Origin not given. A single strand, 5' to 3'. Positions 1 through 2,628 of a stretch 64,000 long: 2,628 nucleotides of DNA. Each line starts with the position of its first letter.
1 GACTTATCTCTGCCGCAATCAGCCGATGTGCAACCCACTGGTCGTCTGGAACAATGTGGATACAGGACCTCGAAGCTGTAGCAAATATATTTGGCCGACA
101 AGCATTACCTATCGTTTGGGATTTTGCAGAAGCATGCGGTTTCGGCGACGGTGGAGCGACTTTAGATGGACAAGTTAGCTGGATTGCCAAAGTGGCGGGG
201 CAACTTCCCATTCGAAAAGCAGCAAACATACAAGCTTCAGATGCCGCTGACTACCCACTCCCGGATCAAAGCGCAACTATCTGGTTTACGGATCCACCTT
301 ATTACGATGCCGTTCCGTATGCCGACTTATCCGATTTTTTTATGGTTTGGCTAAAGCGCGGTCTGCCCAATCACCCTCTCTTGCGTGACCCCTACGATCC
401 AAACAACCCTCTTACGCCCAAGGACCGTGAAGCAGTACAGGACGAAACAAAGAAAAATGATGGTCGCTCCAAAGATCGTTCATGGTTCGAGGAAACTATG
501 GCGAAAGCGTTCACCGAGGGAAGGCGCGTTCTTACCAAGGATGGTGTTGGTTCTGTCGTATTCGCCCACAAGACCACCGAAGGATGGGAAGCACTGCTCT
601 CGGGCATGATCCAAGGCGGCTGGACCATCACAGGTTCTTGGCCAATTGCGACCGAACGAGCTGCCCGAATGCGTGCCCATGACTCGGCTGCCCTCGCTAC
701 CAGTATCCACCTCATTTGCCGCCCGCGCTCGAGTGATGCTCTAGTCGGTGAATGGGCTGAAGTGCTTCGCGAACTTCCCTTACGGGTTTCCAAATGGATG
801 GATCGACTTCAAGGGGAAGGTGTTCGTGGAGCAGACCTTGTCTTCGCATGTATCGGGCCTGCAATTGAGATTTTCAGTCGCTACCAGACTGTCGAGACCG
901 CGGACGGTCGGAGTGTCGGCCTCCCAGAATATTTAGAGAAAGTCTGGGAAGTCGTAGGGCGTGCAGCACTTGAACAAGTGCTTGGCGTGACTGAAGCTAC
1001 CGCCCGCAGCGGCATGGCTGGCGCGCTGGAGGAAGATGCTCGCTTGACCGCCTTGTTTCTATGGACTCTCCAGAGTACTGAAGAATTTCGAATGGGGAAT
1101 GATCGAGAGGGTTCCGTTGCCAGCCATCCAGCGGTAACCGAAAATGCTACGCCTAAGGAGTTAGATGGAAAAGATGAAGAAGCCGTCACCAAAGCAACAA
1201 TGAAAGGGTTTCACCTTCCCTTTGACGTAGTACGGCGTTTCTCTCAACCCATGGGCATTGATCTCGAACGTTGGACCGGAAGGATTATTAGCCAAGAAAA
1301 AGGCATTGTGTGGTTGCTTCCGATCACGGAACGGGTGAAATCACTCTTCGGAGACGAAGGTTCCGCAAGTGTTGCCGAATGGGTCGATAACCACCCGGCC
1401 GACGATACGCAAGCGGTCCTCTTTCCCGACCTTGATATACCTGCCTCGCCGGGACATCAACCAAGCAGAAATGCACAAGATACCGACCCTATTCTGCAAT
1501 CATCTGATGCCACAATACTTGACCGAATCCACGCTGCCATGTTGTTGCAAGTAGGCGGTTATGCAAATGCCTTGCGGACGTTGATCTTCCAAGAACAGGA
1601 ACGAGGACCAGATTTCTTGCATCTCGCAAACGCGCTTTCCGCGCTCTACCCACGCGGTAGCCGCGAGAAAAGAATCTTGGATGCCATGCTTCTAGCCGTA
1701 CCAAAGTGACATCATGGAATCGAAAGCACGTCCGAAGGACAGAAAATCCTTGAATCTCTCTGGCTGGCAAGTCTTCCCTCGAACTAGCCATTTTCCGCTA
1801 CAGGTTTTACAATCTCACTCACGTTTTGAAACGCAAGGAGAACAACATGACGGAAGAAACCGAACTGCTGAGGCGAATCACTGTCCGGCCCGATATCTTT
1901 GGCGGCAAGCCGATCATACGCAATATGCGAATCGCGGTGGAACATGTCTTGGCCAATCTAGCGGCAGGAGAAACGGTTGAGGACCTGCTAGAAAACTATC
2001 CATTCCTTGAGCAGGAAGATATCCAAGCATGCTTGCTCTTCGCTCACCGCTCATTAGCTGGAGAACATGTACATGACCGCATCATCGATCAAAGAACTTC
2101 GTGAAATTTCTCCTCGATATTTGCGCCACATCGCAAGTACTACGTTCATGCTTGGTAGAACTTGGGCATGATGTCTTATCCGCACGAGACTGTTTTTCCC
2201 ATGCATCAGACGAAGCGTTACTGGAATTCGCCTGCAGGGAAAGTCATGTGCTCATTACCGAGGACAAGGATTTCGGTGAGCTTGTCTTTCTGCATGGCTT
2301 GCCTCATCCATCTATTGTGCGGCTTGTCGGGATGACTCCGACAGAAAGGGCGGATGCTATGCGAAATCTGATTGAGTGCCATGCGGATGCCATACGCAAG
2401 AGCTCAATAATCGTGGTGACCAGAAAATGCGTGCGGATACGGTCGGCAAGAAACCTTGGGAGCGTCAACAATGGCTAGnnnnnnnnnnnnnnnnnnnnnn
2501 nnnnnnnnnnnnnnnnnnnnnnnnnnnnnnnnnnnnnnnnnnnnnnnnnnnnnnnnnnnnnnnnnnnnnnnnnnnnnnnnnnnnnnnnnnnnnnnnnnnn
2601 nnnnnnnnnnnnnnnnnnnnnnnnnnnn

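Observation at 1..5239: DUF1156 methylase + DUF499 (BrxC-like) ATPase defence cassette in a low-GC island at the window start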

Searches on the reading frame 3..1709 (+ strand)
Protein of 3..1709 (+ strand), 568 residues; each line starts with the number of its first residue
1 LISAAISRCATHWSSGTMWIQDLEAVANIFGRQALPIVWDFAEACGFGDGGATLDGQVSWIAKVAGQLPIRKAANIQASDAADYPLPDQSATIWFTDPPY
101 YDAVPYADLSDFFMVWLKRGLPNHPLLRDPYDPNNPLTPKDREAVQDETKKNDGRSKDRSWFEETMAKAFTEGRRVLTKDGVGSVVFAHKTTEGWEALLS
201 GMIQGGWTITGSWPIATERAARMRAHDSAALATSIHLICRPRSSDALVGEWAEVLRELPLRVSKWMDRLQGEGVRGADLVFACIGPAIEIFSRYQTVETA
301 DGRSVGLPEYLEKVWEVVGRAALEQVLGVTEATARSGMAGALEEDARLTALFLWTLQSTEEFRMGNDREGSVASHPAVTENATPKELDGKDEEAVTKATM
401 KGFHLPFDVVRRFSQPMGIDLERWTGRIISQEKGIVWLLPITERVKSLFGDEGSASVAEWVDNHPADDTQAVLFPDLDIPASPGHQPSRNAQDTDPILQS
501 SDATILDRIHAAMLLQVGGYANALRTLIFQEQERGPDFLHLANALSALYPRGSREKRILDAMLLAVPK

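Call 6: search_protein_families(library=pfam, proteins=[window:3-1709:+], max_evalue=0.01)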
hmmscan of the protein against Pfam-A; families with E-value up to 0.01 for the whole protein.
window:3-1709:+ (568 aa): 0 families

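Call 7: search_protein_families(library=padloc, proteins=[window:3-1709:+], max_evalue=0.01)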
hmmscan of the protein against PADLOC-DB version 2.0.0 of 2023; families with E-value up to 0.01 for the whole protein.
window:3-1709:+ (568 aa): 11 families
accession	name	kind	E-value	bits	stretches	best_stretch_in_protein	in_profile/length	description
PDLC00660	HmaB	-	1.2e-55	187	1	2-313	481-800/967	DNA-adenine methylase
PDLC00661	HmaB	-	6.1e-55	184.5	1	2-311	482-798/973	DNA-adenine methylase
PDLC03233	MTase_II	-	1.5e-27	94.5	1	15-241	416-643/731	Type II methyltransferase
PDLC02189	DUF1156_MTase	-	5.3e-17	59.3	1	21-245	488-682/944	-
PDLC03352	MTase_II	-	1.9e-14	50.5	2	78-122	554-597/1023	Type II methyltransferase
PDLC03314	MTase_II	-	5.6e-08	29.3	1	90-243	546-680/944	Type II methyltransferase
PDLC02541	PglX|PglXI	-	0.00011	18.4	1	76-210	479-591/919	PglXI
PDLC03319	MTase_II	-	0.0002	18.3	1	75-119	276-320/503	Type II methyltransferase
PDLC03312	MTase_II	-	0.00024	16.9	1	75-202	1115-1223/1344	Type II methyltransferase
PDLC03367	MTase_II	-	0.00062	16.2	1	93-206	348-441/633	Type II methyltransferase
PDLC03380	MTase_II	-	0.0068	13.6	1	76-117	248-289/393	Type II methyltransferase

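Call 69: find_related_loci(query=window:3-1706:+, collection=metagenome_contigs, flank=10000)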
Query window:3-1706:+ (568 aa) in metagenome_contigs; peptide patterns used: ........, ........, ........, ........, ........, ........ (x = any residue, [..] = any of these).
600 stretches matched a pattern (row limit reached: there are more); 569 encode a relative of the query (tblastn E <= 1e-3); the best 80 are kept; 80 distinct loci.
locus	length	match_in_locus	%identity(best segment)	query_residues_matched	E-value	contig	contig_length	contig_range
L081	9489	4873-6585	64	1-568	0e+0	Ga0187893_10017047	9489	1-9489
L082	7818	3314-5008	63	2-568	0e+0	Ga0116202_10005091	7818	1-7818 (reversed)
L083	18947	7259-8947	63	2-568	0e+0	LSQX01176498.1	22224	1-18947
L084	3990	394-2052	62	2-568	0e+0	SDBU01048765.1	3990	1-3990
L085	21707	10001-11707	61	2-568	0e+0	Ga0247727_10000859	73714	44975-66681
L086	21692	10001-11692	61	2-568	0e+0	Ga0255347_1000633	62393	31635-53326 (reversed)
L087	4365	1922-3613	61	2-568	0e+0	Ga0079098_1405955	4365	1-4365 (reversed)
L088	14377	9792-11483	62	3-568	0e+0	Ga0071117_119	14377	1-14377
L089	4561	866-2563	61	2-568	0e+0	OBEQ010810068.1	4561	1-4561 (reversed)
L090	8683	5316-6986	61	2-568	0e+0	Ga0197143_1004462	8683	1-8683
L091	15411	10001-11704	62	7-568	0e+0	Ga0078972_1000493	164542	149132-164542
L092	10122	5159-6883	60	2-568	0e+0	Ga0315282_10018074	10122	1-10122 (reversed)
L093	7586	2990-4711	62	2-568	0e+0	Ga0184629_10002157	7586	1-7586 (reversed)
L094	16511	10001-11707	61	2-568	0e+0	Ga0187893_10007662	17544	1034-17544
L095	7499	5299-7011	61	2-568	0e+0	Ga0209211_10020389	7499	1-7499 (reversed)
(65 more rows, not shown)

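Call 72: search_protein_families(library=ncbifam, proteins=[window:3-1709:+], max_evalue=0.001)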
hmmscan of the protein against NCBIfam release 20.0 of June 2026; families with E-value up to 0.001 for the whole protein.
window:3-1709:+ (568 aa): 1 family
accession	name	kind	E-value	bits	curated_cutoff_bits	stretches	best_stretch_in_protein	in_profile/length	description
NF042963.1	DUF1156_antiphage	equivalog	3.8e-21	75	1000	1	5-301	496-771/960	anti-phage-associated DUF1156 domain-containing protein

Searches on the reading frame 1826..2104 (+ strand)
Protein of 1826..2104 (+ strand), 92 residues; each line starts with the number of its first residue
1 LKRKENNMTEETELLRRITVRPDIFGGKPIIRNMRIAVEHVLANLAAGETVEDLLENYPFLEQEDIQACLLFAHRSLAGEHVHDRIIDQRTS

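Call 6: search_protein_families(library=pfam, proteins=[window:1826-2104:+], max_evalue=0.01)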
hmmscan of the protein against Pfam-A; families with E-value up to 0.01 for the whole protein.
window:1826-2104:+ (92 aa): 1 family
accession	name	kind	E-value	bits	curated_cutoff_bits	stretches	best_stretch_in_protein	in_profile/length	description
PF04255.20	DUF433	-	7.5e-24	83.8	23.6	1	18-73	1-56/56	Protein of unknown function (DUF433)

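Call 7: search_protein_families(library=padloc, proteins=[window:1826-2104:+], max_evalue=0.01)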
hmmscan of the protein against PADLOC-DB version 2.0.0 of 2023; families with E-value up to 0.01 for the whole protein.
window:1826-2104:+ (92 aa): 0 families

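Call 66: search_protein_families(library=padloc, proteins=[window:1847-2104:+], max_evalue=0.001)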
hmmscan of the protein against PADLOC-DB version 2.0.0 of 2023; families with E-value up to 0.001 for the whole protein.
window:1847-2104:+ (85 aa): 0 families

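Call 72: search_protein_families(library=ncbifam, proteins=[window:1847-2104:+], max_evalue=0.001)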
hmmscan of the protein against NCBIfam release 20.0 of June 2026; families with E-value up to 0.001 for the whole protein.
window:1847-2104:+ (85 aa): 0 families

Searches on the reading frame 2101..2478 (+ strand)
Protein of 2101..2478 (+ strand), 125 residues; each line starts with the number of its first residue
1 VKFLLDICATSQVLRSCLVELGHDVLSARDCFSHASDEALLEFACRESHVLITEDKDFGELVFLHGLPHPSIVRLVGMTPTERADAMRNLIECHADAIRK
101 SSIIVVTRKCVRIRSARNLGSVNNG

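Call 6: search_protein_families(library=pfam, proteins=[window:2101-2478:+], max_evalue=0.01)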
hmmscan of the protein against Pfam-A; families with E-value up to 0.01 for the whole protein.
window:2101-2478:+ (125 aa): 3 families
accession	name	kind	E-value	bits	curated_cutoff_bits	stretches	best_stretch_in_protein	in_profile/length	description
PF18480.7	DUF5615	-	1.4e-16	60.8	23.8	1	1-108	1-109/110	Domain of unknown function (DUF5615)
PF18478.7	PIN_10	-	0.00081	19.9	26.2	1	1-59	1-63/84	PIN like domain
PF01927.22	Mut7-C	-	0.0088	16.6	23.3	0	2-58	2-52/146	Mut7-C RNAse domain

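Call 7: search_protein_families(library=padloc, proteins=[window:2101-2478:+], max_evalue=0.01)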
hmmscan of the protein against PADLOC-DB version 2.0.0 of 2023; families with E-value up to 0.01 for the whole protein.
window:2101-2478:+ (125 aa): 0 families

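Call 47: find_encoding_contigs(protein=window:2101-2475:+, flank=10000, max_places=4)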
Protein seq(125 aa) (125 aa): no gene with exactly this product is on record in the collection.

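Call 72: search_protein_families(library=ncbifam, proteins=[window:2101-2478:+], max_evalue=0.001)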
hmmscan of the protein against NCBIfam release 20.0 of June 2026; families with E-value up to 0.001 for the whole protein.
window:2101-2478:+ (125 aa): 0 families
